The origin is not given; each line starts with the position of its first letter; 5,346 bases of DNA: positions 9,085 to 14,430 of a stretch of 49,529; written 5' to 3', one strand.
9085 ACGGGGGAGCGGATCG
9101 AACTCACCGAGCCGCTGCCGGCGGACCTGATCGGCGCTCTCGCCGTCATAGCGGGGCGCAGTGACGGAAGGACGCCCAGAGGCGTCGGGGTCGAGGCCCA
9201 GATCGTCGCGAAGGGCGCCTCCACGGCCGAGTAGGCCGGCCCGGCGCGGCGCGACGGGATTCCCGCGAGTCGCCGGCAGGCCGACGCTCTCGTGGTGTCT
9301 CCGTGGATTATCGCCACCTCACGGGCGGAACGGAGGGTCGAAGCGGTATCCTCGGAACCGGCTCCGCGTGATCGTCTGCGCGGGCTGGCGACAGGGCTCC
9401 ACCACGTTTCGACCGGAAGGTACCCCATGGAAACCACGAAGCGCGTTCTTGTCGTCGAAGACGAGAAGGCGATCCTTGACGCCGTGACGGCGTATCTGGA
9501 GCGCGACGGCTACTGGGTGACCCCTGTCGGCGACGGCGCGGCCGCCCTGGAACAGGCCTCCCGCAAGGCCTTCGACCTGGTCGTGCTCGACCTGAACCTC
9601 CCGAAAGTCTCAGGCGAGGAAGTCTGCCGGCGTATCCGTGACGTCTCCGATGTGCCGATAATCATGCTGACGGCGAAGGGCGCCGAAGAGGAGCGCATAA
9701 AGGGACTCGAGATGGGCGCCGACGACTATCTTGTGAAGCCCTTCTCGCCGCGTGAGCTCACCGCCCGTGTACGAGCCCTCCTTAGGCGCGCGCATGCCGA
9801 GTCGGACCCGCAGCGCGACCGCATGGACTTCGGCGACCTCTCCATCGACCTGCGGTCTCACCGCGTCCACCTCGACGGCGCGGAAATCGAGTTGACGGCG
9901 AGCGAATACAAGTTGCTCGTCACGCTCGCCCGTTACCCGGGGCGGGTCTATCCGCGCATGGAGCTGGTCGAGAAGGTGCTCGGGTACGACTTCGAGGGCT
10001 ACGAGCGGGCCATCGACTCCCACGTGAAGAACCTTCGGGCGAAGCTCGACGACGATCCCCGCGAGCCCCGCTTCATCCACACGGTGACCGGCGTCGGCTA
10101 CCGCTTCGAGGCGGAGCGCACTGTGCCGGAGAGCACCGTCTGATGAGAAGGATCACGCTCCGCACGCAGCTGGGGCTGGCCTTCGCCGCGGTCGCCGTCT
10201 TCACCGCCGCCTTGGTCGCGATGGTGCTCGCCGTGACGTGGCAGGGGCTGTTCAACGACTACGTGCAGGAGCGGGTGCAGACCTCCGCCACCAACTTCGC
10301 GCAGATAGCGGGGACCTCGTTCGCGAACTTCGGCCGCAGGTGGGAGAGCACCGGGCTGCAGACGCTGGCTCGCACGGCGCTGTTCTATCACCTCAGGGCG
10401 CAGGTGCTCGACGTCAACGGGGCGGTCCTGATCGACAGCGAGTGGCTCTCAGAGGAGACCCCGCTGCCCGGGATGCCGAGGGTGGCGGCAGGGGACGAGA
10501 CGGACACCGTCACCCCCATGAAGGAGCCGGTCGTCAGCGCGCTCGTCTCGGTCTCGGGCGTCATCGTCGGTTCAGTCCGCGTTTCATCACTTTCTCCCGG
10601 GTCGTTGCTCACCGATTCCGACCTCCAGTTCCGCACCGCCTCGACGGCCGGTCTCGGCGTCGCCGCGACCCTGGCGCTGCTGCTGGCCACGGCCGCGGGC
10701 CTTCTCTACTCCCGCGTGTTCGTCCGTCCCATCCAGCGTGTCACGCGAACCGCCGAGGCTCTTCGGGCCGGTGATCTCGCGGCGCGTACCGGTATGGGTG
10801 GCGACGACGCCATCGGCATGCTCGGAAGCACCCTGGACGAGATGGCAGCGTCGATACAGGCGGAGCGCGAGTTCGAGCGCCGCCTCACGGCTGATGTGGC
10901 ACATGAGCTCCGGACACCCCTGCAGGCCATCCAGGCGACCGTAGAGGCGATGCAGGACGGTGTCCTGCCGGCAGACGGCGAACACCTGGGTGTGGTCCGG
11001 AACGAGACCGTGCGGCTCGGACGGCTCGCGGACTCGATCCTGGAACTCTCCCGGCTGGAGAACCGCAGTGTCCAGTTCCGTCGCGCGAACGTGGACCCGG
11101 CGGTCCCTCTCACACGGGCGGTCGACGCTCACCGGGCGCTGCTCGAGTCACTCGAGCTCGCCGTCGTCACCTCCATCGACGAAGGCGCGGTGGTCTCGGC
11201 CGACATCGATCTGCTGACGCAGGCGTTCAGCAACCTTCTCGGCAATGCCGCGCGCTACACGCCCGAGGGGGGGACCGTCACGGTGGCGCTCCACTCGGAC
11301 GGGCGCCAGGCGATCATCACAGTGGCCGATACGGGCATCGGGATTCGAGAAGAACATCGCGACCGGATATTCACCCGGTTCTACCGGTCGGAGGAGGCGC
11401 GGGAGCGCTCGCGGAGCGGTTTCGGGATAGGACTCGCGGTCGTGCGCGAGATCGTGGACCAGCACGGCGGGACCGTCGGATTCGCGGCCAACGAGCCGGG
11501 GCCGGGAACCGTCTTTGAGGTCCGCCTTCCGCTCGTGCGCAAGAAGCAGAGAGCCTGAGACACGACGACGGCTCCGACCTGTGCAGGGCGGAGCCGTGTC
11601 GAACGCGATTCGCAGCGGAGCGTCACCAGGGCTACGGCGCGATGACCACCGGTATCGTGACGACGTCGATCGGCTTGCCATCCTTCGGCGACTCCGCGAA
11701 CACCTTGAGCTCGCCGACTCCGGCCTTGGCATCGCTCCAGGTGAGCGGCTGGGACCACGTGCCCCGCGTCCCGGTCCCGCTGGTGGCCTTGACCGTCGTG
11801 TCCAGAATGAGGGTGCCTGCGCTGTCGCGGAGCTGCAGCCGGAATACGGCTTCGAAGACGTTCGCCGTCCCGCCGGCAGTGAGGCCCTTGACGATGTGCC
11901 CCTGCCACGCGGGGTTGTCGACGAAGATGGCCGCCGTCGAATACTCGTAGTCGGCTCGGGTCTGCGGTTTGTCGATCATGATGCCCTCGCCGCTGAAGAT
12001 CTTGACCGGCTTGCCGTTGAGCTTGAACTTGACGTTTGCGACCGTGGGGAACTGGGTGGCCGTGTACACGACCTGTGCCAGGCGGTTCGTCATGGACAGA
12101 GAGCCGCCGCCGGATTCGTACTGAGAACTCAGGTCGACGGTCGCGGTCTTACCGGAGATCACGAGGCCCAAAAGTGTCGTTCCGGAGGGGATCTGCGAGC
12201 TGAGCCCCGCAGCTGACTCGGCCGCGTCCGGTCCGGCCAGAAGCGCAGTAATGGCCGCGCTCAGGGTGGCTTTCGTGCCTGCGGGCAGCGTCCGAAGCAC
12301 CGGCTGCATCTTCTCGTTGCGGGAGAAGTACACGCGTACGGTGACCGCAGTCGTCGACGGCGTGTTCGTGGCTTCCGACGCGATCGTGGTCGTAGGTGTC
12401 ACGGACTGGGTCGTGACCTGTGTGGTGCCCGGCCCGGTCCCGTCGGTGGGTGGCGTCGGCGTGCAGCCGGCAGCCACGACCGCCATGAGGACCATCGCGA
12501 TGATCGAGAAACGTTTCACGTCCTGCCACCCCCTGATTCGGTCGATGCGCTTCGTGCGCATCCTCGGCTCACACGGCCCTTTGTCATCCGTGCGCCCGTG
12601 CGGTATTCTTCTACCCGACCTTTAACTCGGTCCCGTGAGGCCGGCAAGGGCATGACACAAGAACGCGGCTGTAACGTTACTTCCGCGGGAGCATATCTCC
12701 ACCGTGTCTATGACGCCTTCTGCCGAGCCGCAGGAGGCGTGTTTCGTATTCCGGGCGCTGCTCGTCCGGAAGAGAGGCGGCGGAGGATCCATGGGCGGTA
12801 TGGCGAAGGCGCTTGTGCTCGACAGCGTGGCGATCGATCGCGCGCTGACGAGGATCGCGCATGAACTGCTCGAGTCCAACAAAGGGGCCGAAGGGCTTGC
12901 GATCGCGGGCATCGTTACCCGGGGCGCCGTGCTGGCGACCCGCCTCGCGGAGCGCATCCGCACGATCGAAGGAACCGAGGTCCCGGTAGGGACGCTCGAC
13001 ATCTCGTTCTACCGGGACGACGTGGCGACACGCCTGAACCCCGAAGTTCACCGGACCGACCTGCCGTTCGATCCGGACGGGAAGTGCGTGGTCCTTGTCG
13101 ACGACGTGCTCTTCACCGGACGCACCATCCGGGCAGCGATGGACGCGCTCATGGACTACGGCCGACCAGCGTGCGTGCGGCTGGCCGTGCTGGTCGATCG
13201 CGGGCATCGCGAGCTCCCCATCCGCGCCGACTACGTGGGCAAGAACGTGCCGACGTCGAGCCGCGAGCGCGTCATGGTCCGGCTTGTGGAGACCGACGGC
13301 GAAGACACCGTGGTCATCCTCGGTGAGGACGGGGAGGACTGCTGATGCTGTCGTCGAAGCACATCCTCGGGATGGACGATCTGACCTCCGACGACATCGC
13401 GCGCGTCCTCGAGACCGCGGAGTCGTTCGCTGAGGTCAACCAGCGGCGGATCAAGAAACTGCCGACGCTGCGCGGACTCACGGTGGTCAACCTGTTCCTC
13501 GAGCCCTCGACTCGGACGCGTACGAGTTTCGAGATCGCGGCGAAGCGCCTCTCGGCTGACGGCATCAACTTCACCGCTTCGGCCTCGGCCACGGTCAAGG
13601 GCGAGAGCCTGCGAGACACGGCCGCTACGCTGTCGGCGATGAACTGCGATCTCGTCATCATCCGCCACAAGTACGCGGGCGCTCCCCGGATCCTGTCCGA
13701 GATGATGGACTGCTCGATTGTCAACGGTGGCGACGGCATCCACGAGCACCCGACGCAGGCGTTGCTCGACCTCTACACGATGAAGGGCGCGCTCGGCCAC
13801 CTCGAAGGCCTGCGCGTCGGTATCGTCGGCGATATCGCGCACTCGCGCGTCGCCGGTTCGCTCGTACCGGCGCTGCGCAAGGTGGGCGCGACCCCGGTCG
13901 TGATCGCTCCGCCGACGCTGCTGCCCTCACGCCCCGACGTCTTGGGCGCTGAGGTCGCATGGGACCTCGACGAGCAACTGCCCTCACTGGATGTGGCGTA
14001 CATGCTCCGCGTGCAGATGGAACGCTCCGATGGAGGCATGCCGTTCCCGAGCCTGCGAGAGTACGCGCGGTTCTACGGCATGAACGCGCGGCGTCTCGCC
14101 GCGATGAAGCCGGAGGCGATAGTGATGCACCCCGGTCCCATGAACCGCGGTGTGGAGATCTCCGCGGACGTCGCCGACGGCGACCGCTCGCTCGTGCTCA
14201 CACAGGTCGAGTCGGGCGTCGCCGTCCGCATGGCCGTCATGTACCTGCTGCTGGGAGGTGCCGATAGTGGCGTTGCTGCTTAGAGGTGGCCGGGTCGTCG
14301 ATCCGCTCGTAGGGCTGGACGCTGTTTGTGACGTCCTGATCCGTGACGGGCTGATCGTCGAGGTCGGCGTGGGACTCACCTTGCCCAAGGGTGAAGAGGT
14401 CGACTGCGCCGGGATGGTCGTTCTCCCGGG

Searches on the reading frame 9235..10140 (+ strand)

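Call 31: search_protein_families(library=pfam, proteins=[window:9235-10140:+], max_evalue=0.0001)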
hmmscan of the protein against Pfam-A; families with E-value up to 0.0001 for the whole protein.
window:9235-10140:+ (302 aa): 3 families
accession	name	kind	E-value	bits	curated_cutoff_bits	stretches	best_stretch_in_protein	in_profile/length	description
PF00072.30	Response_reg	-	7.4e-31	107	30.2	1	71-180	1-111/111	Response regulator receiver domain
PF00486.34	Trans_reg_C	-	5.1e-26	91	26.2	1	215-291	1-77/77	Transcriptional regulatory protein, C terminal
PF23198.2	PDE8A_N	-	2e-05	25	29.6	1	66-139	8-82/147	PDE8A-like, N-terminal domain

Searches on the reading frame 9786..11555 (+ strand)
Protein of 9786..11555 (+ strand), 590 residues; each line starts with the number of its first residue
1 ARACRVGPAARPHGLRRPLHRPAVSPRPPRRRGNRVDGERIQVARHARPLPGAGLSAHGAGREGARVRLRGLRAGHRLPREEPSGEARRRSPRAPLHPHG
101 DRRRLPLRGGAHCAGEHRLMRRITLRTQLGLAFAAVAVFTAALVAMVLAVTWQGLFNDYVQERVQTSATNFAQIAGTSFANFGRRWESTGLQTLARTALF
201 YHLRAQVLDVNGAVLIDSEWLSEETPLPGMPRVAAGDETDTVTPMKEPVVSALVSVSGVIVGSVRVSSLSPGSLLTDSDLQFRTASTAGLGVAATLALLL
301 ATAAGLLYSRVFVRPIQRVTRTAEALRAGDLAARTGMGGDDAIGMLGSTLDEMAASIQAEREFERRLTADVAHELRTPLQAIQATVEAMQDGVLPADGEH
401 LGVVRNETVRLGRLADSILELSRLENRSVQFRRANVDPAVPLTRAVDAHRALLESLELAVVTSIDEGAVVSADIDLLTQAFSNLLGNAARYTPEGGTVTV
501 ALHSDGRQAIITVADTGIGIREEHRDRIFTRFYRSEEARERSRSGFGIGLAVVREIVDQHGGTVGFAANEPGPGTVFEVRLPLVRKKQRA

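Call 49: search_protein_families(library=pfam, proteins=[window:9786-11555:+], max_evalue=0.0001)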
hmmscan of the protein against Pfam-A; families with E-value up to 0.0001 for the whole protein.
window:9786-11555:+ (590 aa): 3 families
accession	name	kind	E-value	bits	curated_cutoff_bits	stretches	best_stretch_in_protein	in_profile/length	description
PF02518.31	HATPase_c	-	5.9e-30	104.4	26.4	1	473-584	2-110/111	Histidine kinase-, DNA gyrase B-, and HSP90-like ATPase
PF00512.31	HisKA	-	2.2e-14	53.7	26.9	1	365-426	3-65/66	His Kinase A (phospho-acceptor) domain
PF00672.30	HAMP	-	5.5e-10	39.8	25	1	308-358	2-52/53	HAMP domain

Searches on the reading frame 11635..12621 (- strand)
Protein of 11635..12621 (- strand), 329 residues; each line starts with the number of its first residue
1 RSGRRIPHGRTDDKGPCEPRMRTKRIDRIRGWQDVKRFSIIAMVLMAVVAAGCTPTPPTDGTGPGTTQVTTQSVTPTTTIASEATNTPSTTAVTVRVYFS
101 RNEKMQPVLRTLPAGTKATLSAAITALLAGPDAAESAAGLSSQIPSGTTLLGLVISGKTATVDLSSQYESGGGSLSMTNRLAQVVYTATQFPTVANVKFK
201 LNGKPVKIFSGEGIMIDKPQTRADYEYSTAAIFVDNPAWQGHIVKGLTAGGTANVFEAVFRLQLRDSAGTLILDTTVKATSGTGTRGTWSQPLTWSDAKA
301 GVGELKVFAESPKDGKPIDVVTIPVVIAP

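Call 49: search_protein_families(library=pfam, proteins=[window:11635-12621:-], max_evalue=0.0001)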
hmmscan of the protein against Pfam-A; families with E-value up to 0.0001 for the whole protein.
window:11635-12621:- (329 aa): 2 families
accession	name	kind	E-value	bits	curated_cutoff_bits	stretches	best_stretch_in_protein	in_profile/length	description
PF10646.14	Germane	-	1.4e-24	87.3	23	1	97-206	2-116/117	Sporulation and spore germination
PF10648.15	Gmad2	-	3.3e-17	63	25.7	1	232-315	2-85/86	Immunoglobulin-like domain of bacterial spore germination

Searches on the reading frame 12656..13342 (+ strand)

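Call 49: search_protein_families(library=pfam, proteins=[window:12656-13342:+], max_evalue=0.0001)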
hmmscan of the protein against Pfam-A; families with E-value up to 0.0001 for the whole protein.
window:12656-13342:+ (229 aa): 1 family
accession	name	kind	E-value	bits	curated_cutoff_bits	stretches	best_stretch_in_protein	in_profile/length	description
PF00156.33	Pribosyltran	-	1.9e-24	86.2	26.3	1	58-196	9-141/158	Phosphoribosyl transferase domain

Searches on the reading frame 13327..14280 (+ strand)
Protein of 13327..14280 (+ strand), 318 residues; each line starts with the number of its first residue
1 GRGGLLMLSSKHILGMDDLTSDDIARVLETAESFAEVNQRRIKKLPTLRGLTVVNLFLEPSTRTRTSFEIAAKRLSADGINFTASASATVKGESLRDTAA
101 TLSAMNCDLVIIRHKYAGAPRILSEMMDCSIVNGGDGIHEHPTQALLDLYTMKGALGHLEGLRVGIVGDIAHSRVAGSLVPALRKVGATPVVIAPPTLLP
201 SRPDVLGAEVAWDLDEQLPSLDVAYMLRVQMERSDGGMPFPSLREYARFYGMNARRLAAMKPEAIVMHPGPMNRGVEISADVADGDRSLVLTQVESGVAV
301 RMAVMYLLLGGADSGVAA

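Call 49: search_protein_families(library=pfam, proteins=[window:13327-14280:+], max_evalue=0.0001)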
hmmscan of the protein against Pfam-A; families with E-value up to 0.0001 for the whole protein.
window:13327-14280:+ (318 aa): 2 families
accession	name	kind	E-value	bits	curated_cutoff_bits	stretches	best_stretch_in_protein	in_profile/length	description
PF02729.26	OTCace_N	-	2.6e-43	148.1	29.9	1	11-153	1-147/148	Aspartate/ornithine carbamoyltransferase, carbamoyl-P binding domain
PF00185.30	OTCace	-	1.4e-24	87.4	29.4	1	160-308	1-157/157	Aspartate/ornithine carbamoyltransferase, Asp/Orn binding domain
